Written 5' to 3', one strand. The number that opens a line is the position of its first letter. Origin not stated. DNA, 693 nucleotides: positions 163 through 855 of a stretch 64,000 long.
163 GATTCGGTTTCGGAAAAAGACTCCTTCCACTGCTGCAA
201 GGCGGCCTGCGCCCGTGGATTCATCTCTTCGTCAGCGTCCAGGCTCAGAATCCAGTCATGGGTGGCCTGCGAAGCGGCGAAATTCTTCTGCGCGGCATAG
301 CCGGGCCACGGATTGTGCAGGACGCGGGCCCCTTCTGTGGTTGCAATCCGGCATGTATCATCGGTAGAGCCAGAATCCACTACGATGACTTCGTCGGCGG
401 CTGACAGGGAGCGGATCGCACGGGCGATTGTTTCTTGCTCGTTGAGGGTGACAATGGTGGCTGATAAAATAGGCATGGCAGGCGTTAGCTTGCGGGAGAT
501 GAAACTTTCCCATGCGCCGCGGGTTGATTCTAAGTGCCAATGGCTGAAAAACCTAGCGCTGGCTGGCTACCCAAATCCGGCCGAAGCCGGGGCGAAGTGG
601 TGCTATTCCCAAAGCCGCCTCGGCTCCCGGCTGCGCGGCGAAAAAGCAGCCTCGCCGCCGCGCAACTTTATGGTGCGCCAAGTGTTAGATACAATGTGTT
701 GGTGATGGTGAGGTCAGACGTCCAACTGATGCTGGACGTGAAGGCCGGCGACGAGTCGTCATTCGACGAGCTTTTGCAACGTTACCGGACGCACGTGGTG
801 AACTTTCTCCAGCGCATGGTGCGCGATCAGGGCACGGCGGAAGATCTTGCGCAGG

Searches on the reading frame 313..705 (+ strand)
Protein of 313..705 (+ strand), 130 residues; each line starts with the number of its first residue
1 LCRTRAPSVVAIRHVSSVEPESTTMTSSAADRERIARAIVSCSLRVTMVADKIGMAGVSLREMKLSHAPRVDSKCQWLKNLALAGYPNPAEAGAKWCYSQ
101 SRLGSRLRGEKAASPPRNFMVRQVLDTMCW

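Call 78: search_protein_families(library=padloc, alignment_id=A5, max_evalue=0.0001)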
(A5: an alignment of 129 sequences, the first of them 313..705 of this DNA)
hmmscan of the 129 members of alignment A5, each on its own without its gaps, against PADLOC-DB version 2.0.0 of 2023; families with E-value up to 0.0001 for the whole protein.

A. member 1, window:313-705:+ (130 aa): 0 families

B. families by the number of members that match (of 129 scanned): 38 families (the first 25 are shown)
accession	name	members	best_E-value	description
PDLC04134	mad2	3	5.2e-21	mads_2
PDLC04061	PD-T4-6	1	1.6e-91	-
PDLC04053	PD-T4-6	1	1.7e-88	-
PDLC04042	PD-T4-6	1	1.2e-87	-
PDLC04060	PD-T4-6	1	2.6e-86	-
PDLC04054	PD-T4-6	1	5.1e-84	-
PDLC04043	PD-T4-6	1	2.4e-79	-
PDLC04041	PD-T4-6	1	2.3e-77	-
PDLC04057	PD-T4-6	1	1.6e-72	-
PDLC04052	PD-T4-6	1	7.8e-71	-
PDLC04040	PD-T4-6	1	7.3e-70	-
PDLC04047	PD-T4-6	1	1.2e-69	-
PDLC04138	mad6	1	1.8e-69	mads_6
PDLC04039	PD-T4-6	1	3.5e-68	-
PDLC04064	PD-T4-6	1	4.8e-62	-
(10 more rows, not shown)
